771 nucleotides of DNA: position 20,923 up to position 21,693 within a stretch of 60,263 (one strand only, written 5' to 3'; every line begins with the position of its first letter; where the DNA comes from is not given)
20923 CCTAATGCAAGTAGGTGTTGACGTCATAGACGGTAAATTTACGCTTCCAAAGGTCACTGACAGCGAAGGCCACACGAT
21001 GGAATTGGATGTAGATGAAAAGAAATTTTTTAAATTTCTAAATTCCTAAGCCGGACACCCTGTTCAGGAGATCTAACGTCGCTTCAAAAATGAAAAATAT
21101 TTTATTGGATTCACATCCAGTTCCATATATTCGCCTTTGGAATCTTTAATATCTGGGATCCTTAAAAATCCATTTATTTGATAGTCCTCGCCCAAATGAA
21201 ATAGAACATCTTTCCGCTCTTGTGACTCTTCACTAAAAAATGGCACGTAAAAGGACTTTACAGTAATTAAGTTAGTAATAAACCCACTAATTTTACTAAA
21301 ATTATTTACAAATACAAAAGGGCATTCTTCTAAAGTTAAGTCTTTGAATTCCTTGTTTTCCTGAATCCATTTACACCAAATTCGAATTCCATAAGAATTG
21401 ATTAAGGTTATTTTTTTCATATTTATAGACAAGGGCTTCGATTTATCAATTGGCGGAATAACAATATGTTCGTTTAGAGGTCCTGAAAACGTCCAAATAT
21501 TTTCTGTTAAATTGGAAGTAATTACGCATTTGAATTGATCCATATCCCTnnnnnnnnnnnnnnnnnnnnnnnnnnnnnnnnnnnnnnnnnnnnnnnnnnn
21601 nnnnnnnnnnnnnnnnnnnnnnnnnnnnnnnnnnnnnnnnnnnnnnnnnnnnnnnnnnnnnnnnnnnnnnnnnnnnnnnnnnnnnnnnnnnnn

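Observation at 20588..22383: Orphan partner-switching-like module: GHKL-kinase-like protein plus two divergent STAS-like paralogs with a novel shared C-terminal extension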

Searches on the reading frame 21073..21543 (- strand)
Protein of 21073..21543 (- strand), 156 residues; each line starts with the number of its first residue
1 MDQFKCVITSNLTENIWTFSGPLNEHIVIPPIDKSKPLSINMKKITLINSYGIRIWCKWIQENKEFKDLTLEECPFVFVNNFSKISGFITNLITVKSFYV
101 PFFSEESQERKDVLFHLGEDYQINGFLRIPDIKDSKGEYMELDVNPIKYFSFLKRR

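Call 3: search_protein_families(library=pfam, proteins=[window:21073-21543:-], max_evalue=1)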
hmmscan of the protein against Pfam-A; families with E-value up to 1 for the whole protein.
window:21073-21543:- (156 aa): 1 family
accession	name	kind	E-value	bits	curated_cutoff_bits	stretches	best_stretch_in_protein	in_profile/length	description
PF10373.15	EST1_DNA_bind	-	0.13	12.2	22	1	53-127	210-276/282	Est1 DNA/RNA binding domain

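Call 4: search_protein_families(library=ncbifam, proteins=[window:21073-21543:-], max_evalue=1)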
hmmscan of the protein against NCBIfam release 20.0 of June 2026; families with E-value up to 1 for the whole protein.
window:21073-21543:- (156 aa): 1 family
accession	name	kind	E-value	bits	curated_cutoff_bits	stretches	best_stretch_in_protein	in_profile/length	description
NF047705.1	slr1659_superfam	superfamily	0.068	13.5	100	1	34-70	47-83/111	slr1659 superfamily regulator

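Call 7: search_solved_structures(query=window:21073-21543:-, max_evalue=10, show_alignments=2)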
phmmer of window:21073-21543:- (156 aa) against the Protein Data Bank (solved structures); distinct sequences matched with E-value up to 10: 0.

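Call 9: find_homologous_proteins(query=window:21073-21543:-, max_evalue=0.001)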
Query window:21073-21543:- (156 aa): 8 proteins with E <= 0.001 among 18 candidates.
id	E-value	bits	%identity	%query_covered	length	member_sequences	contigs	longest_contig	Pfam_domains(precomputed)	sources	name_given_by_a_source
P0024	8.8e-101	352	100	100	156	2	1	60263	-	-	-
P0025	8.7e-88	310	85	100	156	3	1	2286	-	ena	-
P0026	2.2e-63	231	65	99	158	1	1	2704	-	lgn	-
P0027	6.6e-63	229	64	100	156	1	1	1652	-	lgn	-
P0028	1.2e-60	222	59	98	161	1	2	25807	-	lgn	-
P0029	4.3e-42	162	49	100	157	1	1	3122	-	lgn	-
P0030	1.0e-18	86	38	90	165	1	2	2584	-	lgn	-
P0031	3.3e-16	78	33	85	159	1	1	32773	-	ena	-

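Call 13: search_solved_structures(query=A2, max_evalue=10, show_alignments=3)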
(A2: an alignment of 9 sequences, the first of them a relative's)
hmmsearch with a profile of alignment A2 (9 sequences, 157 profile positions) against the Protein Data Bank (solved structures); distinct sequences matched with E-value up to 10: 16.
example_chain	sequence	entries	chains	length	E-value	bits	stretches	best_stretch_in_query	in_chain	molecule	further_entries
3edn_A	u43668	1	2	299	0.069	15.9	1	92-146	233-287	Phenazine biosynthesis protein, PhzF family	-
8b2q_I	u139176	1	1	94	0.1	15.3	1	74-108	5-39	Tannerella forsythia potempin A (PotA)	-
8b2n_B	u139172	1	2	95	0.11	15.3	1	74-107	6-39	Tannerella forsythia potempin A (PotA)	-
4hyl_A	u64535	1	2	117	0.14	14.9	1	9-69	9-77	Stage II sporulation protein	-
7sun_A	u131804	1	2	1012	0.21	14.3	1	28-82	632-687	Prestin, Enhanced Yellow Fluorescent Protein chimera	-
8b2m_A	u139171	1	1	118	0.22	14.2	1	74-107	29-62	Tannerella forsythia Potempin A (PotA)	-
5axg_A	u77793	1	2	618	0.27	13.9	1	94-154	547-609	Dextranase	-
5axh_A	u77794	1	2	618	0.27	13.9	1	94-154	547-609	Dextranase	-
5f68_A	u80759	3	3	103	0.55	13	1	74-121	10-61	Protein cycle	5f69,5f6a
5f5y_A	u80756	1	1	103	0.55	12.9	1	74-121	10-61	Protein cycle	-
3llo_A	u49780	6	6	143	0.64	12.7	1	25-83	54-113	Prestin | Prestin,Rat prestin STAS domain | Prestin,Prestin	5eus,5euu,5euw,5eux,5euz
6m36_B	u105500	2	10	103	0.65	12.7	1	4-82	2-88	Anti-sigma-B factor antagonist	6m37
7lgu_A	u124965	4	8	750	0.86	12.3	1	29-82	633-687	Prestin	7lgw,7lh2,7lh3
5f2v_V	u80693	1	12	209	1.1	12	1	33-117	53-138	GTP pyrophosphokinase YjbM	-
5ded_D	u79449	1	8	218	1.2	11.8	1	32-117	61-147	GTP pyrophosphokinase YjbM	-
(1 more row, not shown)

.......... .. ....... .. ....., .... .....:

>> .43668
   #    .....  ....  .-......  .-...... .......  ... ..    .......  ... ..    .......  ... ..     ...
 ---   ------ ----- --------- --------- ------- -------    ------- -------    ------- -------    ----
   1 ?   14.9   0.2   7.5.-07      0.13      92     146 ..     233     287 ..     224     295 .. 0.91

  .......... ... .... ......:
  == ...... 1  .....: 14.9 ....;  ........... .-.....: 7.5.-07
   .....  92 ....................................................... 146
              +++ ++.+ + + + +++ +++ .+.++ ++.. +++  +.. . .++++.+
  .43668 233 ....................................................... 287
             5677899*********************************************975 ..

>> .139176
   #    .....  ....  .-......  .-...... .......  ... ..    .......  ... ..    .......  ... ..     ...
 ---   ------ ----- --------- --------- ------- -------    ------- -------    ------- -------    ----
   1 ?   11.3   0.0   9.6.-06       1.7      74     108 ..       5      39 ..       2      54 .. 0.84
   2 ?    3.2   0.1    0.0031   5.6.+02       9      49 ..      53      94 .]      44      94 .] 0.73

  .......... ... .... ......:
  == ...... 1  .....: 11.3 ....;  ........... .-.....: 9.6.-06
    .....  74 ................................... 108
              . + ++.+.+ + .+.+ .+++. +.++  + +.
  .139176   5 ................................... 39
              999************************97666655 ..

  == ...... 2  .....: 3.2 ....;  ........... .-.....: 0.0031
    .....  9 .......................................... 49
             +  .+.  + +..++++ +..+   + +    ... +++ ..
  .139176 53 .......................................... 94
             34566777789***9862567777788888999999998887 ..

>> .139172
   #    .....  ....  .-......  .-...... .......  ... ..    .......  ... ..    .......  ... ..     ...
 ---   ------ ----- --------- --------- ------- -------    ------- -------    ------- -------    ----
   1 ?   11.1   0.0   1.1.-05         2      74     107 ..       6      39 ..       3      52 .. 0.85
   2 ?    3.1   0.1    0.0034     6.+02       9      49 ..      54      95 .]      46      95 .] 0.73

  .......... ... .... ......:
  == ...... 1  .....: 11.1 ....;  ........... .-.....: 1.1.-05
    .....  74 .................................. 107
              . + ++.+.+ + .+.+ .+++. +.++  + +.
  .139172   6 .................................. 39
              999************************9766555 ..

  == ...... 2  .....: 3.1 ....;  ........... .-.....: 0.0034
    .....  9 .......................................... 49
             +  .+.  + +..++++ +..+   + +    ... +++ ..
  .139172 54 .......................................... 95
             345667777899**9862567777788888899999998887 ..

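Call 15: search_protein_families(library=ncbifam, alignment_id=A2, max_evalue=1)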
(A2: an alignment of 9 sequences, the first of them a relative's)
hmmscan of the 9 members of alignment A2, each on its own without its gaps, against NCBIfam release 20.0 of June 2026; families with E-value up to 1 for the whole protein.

A. member 1, P0024 (156 aa): 1 family
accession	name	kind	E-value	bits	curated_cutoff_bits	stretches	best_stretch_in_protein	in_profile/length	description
NF047705.1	slr1659_superfam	superfamily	0.068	13.5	100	1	34-70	47-83/111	slr1659 superfamily regulator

B. families by the number of members that match (of 9 scanned): 5 families
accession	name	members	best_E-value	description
NF047705.1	slr1659_superfam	3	9.8e-05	slr1659 superfamily regulator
TIGR00377.1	ant_ant_sig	2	0.028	anti-sigma factor antagonist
NF005196.1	PRK06669.1-1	1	0.011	flagellar assembly protein FliH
NF002220.0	PRK01115.1-3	1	0.046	DNA polymerase sliding clamp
TIGR02886.1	spore_II_AA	1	0.15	anti-sigma F factor antagonist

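Call 18: find_homologous_proteins(query=A2, max_evalue=0.001)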
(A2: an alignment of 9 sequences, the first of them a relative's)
Query A2 (9 sequences) (156 aa, profile of the alignment): 67 proteins with E <= 0.001 among 907 candidates.
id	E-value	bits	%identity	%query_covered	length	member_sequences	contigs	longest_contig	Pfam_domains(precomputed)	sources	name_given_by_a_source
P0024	5.5e-73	262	100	100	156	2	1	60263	-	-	-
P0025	5.5e-72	258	85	100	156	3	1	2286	-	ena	-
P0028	1.3e-69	251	59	98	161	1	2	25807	-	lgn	-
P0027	1.8e-69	250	64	100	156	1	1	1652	-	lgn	-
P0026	2.0e-69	250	65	99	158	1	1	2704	-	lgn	-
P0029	2.5e-64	233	49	100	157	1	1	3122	-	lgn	-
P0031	3.7e-55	204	33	85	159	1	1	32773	-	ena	-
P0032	2.3e-54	201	50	99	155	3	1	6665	-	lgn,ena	-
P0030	1.9e-53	198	38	90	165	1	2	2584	-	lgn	-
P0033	6.3e-49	183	33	90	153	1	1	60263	-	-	-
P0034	2.4e-48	182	45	99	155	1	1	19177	-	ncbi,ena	ncbi:MAG: hypothetical protein ACAH59_01700 [Pseudobdellovibrionaceae bacterium]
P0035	4.4e-48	181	42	88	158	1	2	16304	-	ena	-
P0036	1.6e-47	179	36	90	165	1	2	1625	-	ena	-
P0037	1.4e-46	176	35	89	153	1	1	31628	-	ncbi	-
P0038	1.1e-45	173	36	89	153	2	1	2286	-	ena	-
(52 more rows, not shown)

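Call 21: search_solved_structures(query=A3, max_evalue=10, show_alignments=4)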
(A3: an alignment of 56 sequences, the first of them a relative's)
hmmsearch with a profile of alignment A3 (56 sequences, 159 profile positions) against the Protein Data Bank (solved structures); distinct sequences matched with E-value up to 10: 13.
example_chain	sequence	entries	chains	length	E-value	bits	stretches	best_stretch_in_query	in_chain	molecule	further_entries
4hyl_A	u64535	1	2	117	0.042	16.7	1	4-79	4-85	Stage II sporulation protein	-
6m36_B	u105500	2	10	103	0.044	16.6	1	4-84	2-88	Anti-sigma-B factor antagonist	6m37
3edn_A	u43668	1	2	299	0.075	15.8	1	97-147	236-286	Phenazine biosynthesis protein, PhzF family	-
1sbo_A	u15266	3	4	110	0.13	15.1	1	1-65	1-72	Putative anti-sigma factor antagonist TM1442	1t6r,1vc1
7sun_A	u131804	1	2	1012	0.16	14.8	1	17-83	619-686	Prestin, Enhanced Yellow Fluorescent Protein chimera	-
8b2q_I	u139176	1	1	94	0.18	14.6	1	75-104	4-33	Tannerella forsythia potempin A (PotA)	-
8b2n_B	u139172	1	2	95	0.18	14.6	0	75-104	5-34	Tannerella forsythia potempin A (PotA)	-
8b2m_A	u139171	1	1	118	0.34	13.7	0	75-104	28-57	Tannerella forsythia Potempin A (PotA)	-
6ic4_K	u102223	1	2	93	0.62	12.8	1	31-84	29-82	Ttg2E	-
6z5u_C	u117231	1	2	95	0.64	12.8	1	31-84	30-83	Anti-sigma factor antagonist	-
7d06_C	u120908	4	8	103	0.81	12.5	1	31-84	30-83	Anti-sigma factor antagonist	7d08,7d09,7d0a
9vxl_C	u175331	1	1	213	1.2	11.9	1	47-70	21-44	light chain of 028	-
1th8_B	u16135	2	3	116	1.4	11.7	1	4-55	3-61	Anti-sigma F factor antagonist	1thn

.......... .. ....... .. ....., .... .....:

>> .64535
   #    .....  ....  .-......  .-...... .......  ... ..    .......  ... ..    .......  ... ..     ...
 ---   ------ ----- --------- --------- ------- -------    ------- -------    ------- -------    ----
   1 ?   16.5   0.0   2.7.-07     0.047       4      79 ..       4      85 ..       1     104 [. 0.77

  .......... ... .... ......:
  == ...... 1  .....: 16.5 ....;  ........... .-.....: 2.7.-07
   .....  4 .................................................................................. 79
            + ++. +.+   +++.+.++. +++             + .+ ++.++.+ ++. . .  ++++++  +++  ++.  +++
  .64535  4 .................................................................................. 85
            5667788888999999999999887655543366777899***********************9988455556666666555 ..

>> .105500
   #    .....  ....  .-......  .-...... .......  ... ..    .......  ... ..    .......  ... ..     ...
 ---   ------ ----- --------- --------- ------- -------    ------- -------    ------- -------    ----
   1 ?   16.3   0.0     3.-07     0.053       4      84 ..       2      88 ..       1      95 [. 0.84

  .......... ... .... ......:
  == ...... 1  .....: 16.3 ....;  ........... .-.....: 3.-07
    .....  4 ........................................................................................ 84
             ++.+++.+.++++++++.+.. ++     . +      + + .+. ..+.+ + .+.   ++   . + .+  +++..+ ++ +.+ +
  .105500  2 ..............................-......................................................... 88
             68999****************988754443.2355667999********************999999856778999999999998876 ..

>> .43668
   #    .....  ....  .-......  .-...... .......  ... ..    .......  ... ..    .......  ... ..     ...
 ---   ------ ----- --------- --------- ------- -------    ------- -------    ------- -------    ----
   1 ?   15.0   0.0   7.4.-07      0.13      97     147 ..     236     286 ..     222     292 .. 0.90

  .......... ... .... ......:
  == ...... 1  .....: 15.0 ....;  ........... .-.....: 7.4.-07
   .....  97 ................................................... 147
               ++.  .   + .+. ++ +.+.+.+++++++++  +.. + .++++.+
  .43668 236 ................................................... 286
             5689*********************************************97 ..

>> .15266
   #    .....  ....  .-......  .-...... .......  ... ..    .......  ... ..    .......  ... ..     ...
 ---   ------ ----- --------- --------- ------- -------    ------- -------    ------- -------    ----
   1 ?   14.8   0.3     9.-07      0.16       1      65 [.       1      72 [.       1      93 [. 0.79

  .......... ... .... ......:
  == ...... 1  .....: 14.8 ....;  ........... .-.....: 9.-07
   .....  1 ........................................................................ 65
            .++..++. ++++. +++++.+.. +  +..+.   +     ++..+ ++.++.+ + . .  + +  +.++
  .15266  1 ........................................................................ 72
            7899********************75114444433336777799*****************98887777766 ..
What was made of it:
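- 21388..21399 (-): S1 N49-S50-Y51-G52: the predicted phospho-acceptor loop at the start of helix 50-62. Aligned to ymDStG of RsbV, ymSSaG of 4hyl and ymDSaG of TM1442 (call 21).
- Closest known: SpoIIAB-SpoIIAA and RsbW-RsbV partner-switching pairs. Same: The conserved Ser sits at the start of helix alpha2 in an xSxG loop (call 21).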

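Call 22: search_protein_families(library=pfam, alignment_id=A3, max_evalue=1)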
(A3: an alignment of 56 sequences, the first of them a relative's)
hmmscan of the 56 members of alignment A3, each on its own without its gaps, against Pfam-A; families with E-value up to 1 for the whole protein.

A. member 1, P0024 (156 aa): 1 family
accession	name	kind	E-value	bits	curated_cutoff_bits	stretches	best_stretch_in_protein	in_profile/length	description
PF10373.15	EST1_DNA_bind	-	0.13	12.2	22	1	53-127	210-276/282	Est1 DNA/RNA binding domain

B. families by the number of members that match (of 56 scanned): 40 families (the first 25 are shown)
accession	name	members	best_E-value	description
PF01740.26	STAS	7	0.0055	STAS domain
PF13466.11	STAS_2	5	0.14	STAS domain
PF12171.14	zf-C2H2_jaz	3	0.15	Zinc-finger double-stranded RNA-binding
PF21326.4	KDM6_GATAL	2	0.0073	KDM6, GATA-like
PF09723.15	Zn_ribbon_8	2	0.029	Zinc ribbon domain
PF20157.4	Maf_flag10_N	1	0.0012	Glycosyltransferase Maf N-terminal domain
PF16299.10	DUF4941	1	0.0061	Domain of unknown function (DUF4941)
PF14213.11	DUF4325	1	0.0077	STAS-like domain of unknown function (DUF4325)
PF21895.1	MTHFR_C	1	0.026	MTHFR, SAM-binding regulatory domain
PF16403.11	Bact_surface_Ig-like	1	0.026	Bacterial surface protein, Ig-like domain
PF19405.4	DUF5978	1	0.036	Family of unknown function (DUF5978)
PF01155.25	HypA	1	0.041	Hydrogenase/urease nickel incorporation, metallochaperone, hypA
PF21017.2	PHA01746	1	0.047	PHA01746-like protein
PF19643.4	DUF6146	1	0.052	Family of unknown function (DUF6146)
PF14137.11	DUF4304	1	0.052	Domain of unknown function (DUF4304)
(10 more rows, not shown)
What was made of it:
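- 21076..21267 (-): S1 C-terminal extension (residues 93-156): a beta-hairpin-rich, zinc-ribbon-like two-knuckle module without cysteines. Zn_ribbon-type Pfam hits occur in a few members (call 22).
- STAS hits for S are at E 0.005-0.1 (calls 13, 21, 22).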

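Call 31: predict_structure(alignment_id=A3)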
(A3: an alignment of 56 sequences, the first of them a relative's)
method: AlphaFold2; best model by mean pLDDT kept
length: 156 residues; sequences in the alignment: 56
mean_pLDDT: 94.6   pTM: 0.87
mean pLDDT of the five models: 94.6, 94.2, 93.9, 93.8, 93.7
residues with pLDDT >= 90: 138; 70-90: 16; 50-70: 2; < 50: 0
segments of 3 or more residues with pLDDT < 50: none
pLDDT, mean of each block of 10 residues (from residue 1): 92 96 97 94 97 96 92 97 91 95 98 97 91 97 95 82
secondary structure, 60 per line:
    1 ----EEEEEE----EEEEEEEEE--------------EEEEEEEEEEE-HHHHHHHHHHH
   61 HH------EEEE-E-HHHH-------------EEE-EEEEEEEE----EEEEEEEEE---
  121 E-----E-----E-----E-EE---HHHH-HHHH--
elements in order: E5-10 E15-23 E38-48 H50-62 E69-72 H76-79 E93-95 E97-104 E109-117 H146-149 H151-154
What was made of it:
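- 21073..21543 (-): S1: a 156-aa STAS-like protein co-oriented with K. AF2 pLDDT 94.6 (call 31).
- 21076..21267 (-): Strands 97-104 and 109-117 plus short strands (call 31).
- On Zinc ribbon (for the S C-terminal extension): The predicted hairpins fit the topology (call 31).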

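Call 35: fold_search(model_id=the predicted structure, library=pdb)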
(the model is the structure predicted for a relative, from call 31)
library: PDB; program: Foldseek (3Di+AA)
matches with E <= 10: 386; with E <= 0.001: 3
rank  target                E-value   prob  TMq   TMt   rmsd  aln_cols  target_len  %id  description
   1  4hyl_A                7.6e-05  1.00  0.49  0.65   2.8       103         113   16  The crystal structure of an anti-sigma-factor antagonist from Haliangium ochraceum DSM 14365 (released 2012-11-28)
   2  4hyl_B                6.2e-04  1.00  0.47  0.61   3.3       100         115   17  The crystal structure of an anti-sigma-factor antagonist from Haliangium ochraceum DSM 14365 (released 2012-11-28)
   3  6m36_B                8.5e-04  1.00  0.47  0.69   3.4       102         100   16  The crystal structure of B. subtilis RsbV/RsbW complex in the monoclinic crystal form (released 2020-07-15)
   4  1thn_B                1.2e-03  1.00  0.44  0.57   4.3       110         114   14  Crystal Structures of the ADP and ATP bound forms of the Bacillus Anti-sigma factor SpoIIAB in complex with the Anti-a (released 2004-06-15)
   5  1th8_B                2.8e-03  1.00  0.44  0.57   3.5       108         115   15  Crystal Structures of the ADP and ATP bound forms of the Bacillus Anti-sigma factor SpoIIAB in complex with the Anti-a (released 2004-06-15)
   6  1tid_D                5.0e-03  1.00  0.42  0.53   4.4       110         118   14  Crystal Structures of the ADP and ATP bound forms of the Bacillus Anti-sigma factor SpoIIAB in complex with the Anti-a (released 2004-06-15)
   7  6m36_D                5.7e-03  1.00  0.33  0.49   4.4        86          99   14  The crystal structure of B. subtilis RsbV/RsbW complex in the monoclinic crystal form (released 2020-07-15)
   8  6m36_H                6.1e-03  1.00  0.43  0.63   4.2       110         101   15  The crystal structure of B. subtilis RsbV/RsbW complex in the monoclinic crystal form (released 2020-07-15)
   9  1tid_B                6.5e-03  1.00  0.44  0.55   8.2       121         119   12  Crystal Structures of the ADP and ATP bound forms of the Bacillus Anti-sigma factor SpoIIAB in complex with the Anti-a (released 2004-06-15)
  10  7cge_C                8.3e-03  1.00  0.32  0.49   3.3        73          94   14  The overall structure of nucleotide free MlaFEDB complex (released 2020-09-09)
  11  4qtp_A                1.9e-02  0.99  0.33  0.43   4.5        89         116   12  Crystal Structure of an Anti-sigma Factor Antagonist from Mycobacterium paratuberculosis (released 2014-07-16)
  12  6m36_F                1.9e-02  0.99  0.31  0.49   5.5        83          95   16  The crystal structure of B. subtilis RsbV/RsbW complex in the monoclinic crystal form (released 2020-07-15)
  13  8ih8_B                2.0e-02  0.99  0.33  0.42   6.4        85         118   10  anti-sigmaF factor and Anti-sigmaF factor antagonist complex(usfx-RsfB) (released 2024-02-28)
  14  6jhk_A                2.3e-02  0.99  0.42  0.55   5.8       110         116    9  Crystal Structure of Bacillus subtilis RsbS (released 2019-09-11)
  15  1til_B                2.3e-02  0.99  0.43  0.55   8.2       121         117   13  Crystal Structures of the ADP and ATP bound forms of the Bacillus Anti-sigma factor SpoIIAB in complex with the Anti-a (released 2004-06-15)
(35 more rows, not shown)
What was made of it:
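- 21073..21543 (-): Foldseek top hits are 4hyl, RsbV and SpoIIAA (call 35).
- Closest known: SpoIIAB-SpoIIAA and RsbW-RsbV partner-switching pairs. Same: The partner has a STAS fold, again with these as best matches (call 35).
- MlaB-type STAS proteins appear among the S1 fold matches (call 35).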

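Call 52: search_protein_families(library=padloc, proteins=[window:21073-21543:-], max_evalue=0.1)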
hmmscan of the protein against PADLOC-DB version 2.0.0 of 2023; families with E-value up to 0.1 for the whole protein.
window:21073-21543:- (156 aa): 1 family
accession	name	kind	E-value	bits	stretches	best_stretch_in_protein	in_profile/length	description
PDLC01486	Csm2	-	0.027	13.1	0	58-78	92-112/123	CAS-III-D; effector_SS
